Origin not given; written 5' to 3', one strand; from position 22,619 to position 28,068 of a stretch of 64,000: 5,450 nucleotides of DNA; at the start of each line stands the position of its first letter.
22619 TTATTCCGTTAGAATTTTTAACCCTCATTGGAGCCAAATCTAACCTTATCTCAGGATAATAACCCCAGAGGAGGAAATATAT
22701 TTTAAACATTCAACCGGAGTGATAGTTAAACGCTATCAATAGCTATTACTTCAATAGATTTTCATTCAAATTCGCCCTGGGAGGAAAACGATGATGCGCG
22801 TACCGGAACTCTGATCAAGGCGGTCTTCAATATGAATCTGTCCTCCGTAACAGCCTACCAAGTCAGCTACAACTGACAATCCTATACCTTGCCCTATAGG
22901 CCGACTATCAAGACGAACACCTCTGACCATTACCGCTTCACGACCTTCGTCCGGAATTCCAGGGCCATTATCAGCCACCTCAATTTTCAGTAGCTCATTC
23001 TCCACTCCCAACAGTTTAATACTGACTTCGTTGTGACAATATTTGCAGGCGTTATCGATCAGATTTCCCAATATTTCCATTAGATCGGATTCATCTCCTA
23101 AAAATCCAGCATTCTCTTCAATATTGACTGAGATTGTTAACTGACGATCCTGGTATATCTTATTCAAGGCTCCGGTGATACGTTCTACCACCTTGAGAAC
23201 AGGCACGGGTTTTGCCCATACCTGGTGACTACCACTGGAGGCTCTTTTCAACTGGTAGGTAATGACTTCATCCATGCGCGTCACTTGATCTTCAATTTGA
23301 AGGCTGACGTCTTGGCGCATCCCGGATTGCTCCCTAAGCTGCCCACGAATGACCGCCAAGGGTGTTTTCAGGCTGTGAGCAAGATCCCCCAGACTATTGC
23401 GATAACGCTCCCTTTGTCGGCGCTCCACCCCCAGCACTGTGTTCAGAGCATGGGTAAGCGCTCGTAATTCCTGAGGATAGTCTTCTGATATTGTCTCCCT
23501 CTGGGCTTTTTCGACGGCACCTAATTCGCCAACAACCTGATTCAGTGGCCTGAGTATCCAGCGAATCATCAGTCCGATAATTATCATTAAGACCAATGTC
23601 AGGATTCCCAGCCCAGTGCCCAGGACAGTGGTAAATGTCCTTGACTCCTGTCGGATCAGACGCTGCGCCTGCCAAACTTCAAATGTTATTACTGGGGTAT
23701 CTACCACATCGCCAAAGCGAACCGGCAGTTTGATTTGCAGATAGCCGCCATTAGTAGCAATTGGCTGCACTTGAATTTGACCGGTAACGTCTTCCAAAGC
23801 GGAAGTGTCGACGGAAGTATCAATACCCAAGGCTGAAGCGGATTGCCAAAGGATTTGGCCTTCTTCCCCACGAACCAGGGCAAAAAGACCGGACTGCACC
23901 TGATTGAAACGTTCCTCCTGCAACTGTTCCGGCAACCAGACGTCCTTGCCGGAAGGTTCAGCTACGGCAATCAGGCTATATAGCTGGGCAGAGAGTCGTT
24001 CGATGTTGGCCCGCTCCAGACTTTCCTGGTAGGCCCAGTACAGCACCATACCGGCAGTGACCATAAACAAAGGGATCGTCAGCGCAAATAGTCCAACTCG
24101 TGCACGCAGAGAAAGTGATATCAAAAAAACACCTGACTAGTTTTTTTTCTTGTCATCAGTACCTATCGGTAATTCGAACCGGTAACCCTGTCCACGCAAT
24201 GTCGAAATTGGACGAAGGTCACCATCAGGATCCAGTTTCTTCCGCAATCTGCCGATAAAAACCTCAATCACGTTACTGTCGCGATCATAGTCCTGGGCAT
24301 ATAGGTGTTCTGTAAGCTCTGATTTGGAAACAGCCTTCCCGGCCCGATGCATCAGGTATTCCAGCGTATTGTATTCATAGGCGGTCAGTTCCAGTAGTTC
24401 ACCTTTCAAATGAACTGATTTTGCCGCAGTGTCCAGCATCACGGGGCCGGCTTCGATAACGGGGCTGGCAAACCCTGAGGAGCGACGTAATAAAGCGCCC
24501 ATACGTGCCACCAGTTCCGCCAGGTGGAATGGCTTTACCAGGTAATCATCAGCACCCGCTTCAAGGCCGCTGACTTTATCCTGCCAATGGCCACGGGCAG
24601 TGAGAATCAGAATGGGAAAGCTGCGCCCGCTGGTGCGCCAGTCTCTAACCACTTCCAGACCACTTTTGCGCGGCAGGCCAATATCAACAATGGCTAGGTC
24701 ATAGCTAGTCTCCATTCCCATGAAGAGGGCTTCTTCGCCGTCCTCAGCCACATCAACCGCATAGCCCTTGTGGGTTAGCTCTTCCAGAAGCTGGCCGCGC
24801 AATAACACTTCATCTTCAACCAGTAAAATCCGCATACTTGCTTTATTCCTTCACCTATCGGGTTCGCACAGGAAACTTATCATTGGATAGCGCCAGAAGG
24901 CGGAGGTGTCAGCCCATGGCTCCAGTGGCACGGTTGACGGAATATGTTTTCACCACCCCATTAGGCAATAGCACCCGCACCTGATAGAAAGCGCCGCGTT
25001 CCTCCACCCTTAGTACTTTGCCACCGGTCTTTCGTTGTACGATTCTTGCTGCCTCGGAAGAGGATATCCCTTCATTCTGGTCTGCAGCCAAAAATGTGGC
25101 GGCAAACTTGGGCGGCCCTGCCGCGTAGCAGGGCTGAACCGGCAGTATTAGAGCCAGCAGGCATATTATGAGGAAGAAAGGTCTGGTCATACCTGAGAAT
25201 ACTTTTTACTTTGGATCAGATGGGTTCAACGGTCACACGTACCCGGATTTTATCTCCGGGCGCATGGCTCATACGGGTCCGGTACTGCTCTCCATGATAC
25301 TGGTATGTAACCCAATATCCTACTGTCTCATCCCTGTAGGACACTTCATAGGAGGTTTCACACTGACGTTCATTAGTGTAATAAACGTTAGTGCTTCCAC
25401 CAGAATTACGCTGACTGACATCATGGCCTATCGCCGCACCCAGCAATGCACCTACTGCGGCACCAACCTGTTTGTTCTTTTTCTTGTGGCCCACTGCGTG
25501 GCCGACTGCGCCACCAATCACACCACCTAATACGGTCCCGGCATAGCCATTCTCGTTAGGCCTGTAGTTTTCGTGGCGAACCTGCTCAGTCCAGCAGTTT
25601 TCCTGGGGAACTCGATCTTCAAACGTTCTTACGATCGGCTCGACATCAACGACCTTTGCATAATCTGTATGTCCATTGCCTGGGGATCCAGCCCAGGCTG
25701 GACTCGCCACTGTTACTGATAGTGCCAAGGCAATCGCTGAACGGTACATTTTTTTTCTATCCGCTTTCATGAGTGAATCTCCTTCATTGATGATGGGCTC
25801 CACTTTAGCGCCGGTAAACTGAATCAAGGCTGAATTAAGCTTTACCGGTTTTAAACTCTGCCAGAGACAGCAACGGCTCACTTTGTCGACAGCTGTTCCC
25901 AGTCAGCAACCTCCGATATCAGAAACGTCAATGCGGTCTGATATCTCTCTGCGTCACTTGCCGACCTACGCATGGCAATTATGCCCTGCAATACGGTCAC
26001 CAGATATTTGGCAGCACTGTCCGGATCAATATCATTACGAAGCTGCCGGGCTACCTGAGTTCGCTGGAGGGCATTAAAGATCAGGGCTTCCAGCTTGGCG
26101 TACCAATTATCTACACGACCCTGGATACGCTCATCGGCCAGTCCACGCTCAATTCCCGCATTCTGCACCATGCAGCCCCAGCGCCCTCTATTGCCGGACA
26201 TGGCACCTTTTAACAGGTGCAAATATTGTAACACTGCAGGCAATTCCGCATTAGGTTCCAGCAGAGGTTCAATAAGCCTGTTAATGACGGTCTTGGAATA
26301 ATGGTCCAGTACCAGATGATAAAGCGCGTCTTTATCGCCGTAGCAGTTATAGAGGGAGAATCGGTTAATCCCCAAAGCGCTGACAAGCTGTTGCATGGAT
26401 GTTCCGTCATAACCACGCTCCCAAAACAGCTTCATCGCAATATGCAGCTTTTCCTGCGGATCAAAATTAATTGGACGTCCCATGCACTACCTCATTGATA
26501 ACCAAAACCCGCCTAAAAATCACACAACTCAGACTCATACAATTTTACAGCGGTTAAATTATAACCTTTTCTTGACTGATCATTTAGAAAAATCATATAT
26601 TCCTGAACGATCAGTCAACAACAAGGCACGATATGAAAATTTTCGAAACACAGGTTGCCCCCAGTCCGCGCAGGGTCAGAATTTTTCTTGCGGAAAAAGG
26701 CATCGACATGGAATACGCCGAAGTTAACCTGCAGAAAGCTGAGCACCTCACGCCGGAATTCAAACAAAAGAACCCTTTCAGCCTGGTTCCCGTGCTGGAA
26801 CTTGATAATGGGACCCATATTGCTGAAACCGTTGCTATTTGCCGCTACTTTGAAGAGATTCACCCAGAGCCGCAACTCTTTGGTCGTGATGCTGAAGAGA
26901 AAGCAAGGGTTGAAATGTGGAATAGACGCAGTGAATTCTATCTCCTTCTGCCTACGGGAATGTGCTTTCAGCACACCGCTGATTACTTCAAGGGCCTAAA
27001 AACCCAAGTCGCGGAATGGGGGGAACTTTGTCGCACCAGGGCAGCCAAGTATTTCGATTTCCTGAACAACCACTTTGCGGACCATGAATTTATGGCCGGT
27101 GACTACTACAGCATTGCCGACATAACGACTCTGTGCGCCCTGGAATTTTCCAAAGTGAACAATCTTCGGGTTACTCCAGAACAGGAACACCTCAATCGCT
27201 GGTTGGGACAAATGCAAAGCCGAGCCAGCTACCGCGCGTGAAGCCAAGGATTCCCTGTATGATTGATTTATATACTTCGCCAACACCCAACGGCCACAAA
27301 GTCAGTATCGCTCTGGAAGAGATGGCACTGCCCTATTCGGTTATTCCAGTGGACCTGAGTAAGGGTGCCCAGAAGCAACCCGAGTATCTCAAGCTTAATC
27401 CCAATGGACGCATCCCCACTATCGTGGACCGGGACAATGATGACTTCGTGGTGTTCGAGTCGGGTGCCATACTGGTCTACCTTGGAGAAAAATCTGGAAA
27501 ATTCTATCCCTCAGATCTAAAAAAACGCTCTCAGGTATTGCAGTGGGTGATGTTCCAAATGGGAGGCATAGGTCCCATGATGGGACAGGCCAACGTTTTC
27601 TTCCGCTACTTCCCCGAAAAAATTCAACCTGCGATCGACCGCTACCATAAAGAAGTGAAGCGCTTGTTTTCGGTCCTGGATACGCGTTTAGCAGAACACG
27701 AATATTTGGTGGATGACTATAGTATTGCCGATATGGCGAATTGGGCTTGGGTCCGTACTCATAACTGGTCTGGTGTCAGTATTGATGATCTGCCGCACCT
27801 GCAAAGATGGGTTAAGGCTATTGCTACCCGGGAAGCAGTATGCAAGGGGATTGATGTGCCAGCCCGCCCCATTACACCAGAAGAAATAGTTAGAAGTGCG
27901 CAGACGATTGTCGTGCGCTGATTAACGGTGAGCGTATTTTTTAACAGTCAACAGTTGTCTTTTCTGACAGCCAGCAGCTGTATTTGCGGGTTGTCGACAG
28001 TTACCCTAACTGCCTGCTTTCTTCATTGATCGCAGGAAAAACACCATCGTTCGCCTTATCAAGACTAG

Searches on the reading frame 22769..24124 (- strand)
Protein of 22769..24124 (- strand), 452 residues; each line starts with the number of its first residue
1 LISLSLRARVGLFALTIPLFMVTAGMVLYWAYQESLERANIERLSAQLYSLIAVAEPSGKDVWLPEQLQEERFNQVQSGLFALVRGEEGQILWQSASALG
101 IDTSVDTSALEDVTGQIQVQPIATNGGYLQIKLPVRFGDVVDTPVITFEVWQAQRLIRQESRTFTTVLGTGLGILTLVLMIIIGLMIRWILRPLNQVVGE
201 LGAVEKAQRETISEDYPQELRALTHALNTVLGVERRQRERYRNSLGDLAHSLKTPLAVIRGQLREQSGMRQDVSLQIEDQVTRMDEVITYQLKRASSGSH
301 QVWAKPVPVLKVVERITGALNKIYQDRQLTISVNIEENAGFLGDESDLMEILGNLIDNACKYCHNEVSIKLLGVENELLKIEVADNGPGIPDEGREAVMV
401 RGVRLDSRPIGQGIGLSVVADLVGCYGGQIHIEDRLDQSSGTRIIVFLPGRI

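Call 47: search_protein_families(library=pfam, proteins=[window:22769-24124:-], max_evalue=0.0001)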
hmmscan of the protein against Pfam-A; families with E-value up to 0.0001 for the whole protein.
window:22769-24124:- (452 aa): 1 family
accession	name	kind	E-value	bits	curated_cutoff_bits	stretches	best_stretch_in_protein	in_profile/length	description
PF02518.31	HATPase_c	-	8e-17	62.1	26.4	1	343-449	1-108/111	Histidine kinase-, DNA gyrase B-, and HSP90-like ATPase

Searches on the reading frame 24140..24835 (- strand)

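Call 47: search_protein_families(library=pfam, proteins=[window:24140-24835:-], max_evalue=0.0001)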
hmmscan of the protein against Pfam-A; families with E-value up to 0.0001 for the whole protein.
window:24140-24835:- (232 aa): 2 families
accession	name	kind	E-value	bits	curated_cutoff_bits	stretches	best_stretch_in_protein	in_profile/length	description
PF00072.30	Response_reg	-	7.3e-25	87.7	30.2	1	3-111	1-109/111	Response regulator receiver domain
PF00486.34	Trans_reg_C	-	1.5e-23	83.1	26.2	1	146-220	2-77/77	Transcriptional regulatory protein, C terminal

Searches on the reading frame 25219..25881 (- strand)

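Call 48: search_protein_families(library=pfam, proteins=[window:25219-25881:-], max_evalue=0.0001)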
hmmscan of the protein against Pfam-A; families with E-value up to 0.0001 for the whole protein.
window:25219-25881:- (221 aa): 3 families
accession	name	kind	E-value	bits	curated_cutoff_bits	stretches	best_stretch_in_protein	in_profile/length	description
PF05433.20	Rick_17kDa_Anti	-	1.9e-09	37.7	24.2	1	115-155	2-42/43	Glycine zipper 2TM domain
PF13441.11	Gly-zipper_YMGG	-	2.2e-07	30.9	28.9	1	114-153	5-44/45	YMGG-like Gly-zipper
PF13488.11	Gly-zipper_Omp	-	2.9e-06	27.5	25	1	115-156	2-43/46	Glycine zipper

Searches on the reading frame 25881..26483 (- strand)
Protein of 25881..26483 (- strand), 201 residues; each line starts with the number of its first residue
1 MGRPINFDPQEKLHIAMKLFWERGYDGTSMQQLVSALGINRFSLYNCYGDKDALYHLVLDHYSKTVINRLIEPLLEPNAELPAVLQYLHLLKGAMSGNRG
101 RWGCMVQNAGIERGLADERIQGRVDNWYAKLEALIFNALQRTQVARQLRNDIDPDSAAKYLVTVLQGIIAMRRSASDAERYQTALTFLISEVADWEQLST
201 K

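Call 48: search_protein_families(library=pfam, proteins=[window:25881-26483:-], max_evalue=0.0001)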
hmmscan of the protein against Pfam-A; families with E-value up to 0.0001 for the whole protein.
window:25881-26483:- (201 aa): 2 families
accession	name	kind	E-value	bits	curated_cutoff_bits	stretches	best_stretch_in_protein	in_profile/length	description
PF00440.29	TetR_N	-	1.5e-10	41.1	24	1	15-56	4-45/47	Bacterial regulatory proteins, tetR family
PF16925.10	TetR_C_13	-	1.3e-09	38.8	27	1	101-186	22-107/109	Tetracyclin repressor-like, C-terminal domain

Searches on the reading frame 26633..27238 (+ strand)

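Call 48: search_protein_families(library=pfam, proteins=[window:26633-27238:+], max_evalue=0.0001)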
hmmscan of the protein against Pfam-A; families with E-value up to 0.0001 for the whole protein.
window:26633-27238:+ (202 aa): 6 families
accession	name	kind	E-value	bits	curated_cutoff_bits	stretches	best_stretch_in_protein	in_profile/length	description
PF13409.12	GST_N_2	-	3.1e-16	60.2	25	1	11-75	4-69/70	Glutathione S-transferase, N-terminal domain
PF13417.12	GST_N_3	-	1.4e-14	54.6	22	1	12-80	10-74/75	Glutathione S-transferase, N-terminal domain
PF02798.26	GST_N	-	7.7e-14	52.2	20.9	1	10-73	12-74/76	Glutathione S-transferase, N-terminal domain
PF00043.30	GST_C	-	2.9e-08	34.3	20.7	1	133-197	27-92/93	Glutathione S-transferase, C-terminal domain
PF13410.11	GST_C_2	-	2.9e-05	24.5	24.9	1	128-190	2-66/69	Glutathione S-transferase, C-terminal domain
PF18485.7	GST_N_5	-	4.8e-05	24.2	29.6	0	2-73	2-69/74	Glutathione S-transferase, N-terminal domain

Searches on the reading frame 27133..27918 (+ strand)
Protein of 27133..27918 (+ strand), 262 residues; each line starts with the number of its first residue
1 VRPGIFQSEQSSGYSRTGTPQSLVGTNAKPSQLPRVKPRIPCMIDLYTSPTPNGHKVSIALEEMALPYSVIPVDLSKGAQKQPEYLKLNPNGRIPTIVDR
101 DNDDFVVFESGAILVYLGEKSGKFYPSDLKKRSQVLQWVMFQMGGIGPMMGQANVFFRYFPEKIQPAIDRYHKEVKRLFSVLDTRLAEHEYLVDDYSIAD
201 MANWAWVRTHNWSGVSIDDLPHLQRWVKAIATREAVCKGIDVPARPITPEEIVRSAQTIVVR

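Call 48: search_protein_families(library=pfam, proteins=[window:27133-27918:+], max_evalue=0.0001)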
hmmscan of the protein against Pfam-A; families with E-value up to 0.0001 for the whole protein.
window:27133-27918:+ (262 aa): 4 families
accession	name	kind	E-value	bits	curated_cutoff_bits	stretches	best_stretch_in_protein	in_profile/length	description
PF02798.26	GST_N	-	5.9e-16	59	20.9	1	46-118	5-75/76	Glutathione S-transferase, N-terminal domain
PF13409.12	GST_N_2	-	8.4e-16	58.8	25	1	52-119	3-69/70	Glutathione S-transferase, N-terminal domain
PF13417.12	GST_N_3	-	4.8e-11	43.3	22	1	46-121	1-71/75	Glutathione S-transferase, N-terminal domain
PF00043.30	GST_C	-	1.9e-08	34.9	20.7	1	157-234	11-93/93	Glutathione S-transferase, C-terminal domain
